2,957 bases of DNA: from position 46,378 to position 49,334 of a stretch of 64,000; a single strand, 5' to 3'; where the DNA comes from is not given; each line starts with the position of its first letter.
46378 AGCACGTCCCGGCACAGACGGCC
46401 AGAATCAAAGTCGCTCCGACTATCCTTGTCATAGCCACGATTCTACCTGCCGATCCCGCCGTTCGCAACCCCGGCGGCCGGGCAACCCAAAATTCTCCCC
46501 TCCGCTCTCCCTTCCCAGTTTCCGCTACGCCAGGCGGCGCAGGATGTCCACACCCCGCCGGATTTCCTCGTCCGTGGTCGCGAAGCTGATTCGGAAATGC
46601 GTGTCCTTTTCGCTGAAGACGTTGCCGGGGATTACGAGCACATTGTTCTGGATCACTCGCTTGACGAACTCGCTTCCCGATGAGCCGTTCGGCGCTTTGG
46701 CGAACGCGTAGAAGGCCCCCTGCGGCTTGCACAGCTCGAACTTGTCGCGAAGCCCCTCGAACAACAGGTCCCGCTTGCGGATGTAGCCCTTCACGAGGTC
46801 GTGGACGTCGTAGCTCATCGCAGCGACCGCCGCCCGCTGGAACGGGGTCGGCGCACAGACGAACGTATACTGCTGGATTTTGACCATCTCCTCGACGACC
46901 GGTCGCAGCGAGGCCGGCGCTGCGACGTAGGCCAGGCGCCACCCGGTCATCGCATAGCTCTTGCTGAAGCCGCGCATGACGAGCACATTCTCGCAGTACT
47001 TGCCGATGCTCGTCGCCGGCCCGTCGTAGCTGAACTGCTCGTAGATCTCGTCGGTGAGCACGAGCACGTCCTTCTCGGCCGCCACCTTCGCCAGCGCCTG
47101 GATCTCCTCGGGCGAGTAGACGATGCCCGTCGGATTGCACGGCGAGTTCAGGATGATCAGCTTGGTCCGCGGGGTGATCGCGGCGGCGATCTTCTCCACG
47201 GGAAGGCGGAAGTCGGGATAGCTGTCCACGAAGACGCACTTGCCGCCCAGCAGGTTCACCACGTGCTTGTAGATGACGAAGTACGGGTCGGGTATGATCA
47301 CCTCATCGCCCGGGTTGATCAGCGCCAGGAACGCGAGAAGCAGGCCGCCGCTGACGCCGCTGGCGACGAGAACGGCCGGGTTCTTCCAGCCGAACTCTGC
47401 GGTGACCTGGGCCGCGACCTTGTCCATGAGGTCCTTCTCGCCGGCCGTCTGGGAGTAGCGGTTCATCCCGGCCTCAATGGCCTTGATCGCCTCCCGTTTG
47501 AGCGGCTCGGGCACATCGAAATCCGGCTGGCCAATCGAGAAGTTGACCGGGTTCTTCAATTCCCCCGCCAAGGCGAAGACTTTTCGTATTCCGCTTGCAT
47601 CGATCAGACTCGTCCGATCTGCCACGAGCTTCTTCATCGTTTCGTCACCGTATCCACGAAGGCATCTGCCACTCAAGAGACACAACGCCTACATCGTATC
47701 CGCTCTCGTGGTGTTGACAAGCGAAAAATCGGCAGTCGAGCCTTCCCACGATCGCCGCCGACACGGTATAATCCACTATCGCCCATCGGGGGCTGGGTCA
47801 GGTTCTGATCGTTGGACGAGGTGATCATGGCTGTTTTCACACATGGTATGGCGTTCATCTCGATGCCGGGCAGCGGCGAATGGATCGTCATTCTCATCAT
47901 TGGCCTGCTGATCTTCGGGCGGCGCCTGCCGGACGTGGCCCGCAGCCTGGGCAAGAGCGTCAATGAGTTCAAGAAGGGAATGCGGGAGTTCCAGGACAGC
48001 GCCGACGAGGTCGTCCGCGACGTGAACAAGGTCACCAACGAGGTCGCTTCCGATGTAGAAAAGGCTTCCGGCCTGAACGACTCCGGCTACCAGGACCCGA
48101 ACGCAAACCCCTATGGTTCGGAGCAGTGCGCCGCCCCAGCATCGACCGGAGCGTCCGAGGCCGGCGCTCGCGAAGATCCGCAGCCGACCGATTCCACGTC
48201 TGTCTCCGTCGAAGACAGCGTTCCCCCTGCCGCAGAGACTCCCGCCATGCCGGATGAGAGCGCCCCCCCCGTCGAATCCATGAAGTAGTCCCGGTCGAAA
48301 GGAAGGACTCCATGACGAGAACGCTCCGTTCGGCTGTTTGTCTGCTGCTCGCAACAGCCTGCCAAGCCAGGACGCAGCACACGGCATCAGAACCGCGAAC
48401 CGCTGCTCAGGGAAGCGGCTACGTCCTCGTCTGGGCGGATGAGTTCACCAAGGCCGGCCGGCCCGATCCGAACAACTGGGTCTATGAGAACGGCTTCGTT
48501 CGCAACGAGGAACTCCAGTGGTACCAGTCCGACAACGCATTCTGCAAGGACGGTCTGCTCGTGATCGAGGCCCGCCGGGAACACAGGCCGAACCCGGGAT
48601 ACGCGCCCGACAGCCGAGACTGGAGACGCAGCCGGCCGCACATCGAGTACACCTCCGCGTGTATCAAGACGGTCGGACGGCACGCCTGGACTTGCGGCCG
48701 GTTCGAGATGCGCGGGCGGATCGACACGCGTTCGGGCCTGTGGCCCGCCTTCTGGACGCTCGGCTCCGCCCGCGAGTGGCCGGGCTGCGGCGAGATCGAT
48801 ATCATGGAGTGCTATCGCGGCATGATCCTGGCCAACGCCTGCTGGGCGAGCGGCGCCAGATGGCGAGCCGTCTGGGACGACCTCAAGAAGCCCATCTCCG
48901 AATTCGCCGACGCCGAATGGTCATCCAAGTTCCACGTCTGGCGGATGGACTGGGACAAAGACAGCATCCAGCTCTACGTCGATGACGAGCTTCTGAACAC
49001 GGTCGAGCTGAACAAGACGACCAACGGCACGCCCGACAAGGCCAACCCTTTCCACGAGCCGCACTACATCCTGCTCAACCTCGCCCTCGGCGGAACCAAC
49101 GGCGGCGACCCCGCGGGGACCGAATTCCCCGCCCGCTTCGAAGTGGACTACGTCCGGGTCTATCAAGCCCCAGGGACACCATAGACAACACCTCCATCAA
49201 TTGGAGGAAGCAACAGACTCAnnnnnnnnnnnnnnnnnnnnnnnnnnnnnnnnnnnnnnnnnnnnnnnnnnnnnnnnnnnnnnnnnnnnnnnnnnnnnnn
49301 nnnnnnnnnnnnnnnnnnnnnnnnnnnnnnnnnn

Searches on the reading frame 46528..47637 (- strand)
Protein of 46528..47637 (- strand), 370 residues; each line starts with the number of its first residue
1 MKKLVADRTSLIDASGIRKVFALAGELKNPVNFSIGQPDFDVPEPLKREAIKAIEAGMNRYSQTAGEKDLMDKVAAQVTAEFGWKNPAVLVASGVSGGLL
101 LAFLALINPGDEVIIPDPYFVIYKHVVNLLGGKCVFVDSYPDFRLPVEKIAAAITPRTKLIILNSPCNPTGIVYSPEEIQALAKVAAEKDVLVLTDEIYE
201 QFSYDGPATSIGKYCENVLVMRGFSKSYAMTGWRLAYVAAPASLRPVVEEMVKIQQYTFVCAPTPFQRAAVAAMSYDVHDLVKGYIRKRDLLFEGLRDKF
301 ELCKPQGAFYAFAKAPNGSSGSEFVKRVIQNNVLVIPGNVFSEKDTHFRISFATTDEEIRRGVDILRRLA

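Call 67: find_related_loci(query=window:46528-47637:-, collection=metagenome_contigs, flank=8000)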
Query window:46528-47637:- (370 aa) in metagenome_contigs; peptide patterns used: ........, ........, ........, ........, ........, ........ (x = any residue, [..] = any of these).
599 stretches matched a pattern (row limit reached: there are more); 456 encode a relative of the query (tblastn E <= 1e-3); the best 80 are kept; 80 distinct loci.
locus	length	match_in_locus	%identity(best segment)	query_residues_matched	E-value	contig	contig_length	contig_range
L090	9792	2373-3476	90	1-369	0e+0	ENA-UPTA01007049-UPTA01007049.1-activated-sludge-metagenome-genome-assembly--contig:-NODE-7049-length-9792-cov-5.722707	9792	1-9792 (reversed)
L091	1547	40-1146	88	1-370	0e+0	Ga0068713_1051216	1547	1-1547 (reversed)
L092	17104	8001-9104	89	2-370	0e+0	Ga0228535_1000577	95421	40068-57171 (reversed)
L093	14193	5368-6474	87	1-370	0e+0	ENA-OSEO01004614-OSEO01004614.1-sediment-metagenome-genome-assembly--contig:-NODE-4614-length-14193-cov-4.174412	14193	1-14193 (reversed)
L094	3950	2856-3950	87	1-366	0e+0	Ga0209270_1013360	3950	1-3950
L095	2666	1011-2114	85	1-369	0e+0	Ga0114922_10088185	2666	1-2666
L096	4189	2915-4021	88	1-370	0e+0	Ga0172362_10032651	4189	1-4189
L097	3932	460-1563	87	2-370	0e+0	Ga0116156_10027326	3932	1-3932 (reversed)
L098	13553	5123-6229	83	1-370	0e+0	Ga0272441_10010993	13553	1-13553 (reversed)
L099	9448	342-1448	86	1-370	0e+0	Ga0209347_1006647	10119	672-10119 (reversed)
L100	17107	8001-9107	80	1-370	0e+0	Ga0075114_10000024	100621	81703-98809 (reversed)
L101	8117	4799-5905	80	1-370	0e+0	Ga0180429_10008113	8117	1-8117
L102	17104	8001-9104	80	1-369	0e+0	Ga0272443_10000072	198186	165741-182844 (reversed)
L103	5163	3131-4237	81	1-370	0e+0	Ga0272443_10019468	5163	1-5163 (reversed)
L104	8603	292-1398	83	1-370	0e+0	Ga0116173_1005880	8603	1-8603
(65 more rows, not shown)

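Call 84: search_protein_families(library=padloc, proteins=[window:46528-47637:-], max_evalue=0.00001)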
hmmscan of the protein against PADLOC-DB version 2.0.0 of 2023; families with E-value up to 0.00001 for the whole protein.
window:46528-47637:- (370 aa): 0 families

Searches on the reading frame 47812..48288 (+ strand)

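Call 50: search_protein_families(library=pfam, proteins=[window:47812-48288:+], max_evalue=0.001)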
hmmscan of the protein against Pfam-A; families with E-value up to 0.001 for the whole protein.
window:47812-48288:+ (158 aa): 2 families
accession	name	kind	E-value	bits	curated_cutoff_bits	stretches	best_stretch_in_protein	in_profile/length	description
PF02416.21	TatA_B_E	-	1.6e-14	53.3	21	1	20-64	2-47/53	mttA/Hcf106 family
PF06103.16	DUF948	-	0.00099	19.7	37.2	0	26-86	11-71/89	Bacterial protein of unknown function (DUF948)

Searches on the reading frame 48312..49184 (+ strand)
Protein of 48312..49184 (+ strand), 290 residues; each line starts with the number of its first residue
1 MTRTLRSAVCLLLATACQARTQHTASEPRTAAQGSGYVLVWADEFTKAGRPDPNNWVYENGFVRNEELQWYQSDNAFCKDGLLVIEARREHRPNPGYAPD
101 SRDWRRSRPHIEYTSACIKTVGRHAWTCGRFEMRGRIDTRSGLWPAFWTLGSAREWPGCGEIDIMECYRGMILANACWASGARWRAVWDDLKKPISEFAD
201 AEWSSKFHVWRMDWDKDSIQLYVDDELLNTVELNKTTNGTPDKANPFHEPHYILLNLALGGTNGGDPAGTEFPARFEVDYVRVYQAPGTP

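Call 50: search_protein_families(library=pfam, proteins=[window:48312-49184:+], max_evalue=0.001)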
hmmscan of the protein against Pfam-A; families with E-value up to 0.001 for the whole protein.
window:48312-49184:+ (290 aa): 2 families
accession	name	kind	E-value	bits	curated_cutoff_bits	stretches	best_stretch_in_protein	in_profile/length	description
PF00722.28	Glyco_hydro_16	-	2.4e-13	50.3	22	1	107-280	28-173/175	Glycosyl hydrolases family 16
PF03935.22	SKN1_KRE6_Sbg1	-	5.1e-12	45.4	30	1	28-152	108-224/501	Beta-glucan synthesis-associated protein SKN1/KRE6/Sbg1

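Call 51: search_protein_families(library=padloc, proteins=[window:48312-49184:+], max_evalue=0.001)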
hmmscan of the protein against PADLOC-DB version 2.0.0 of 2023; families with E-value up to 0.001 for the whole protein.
window:48312-49184:+ (290 aa): 0 families
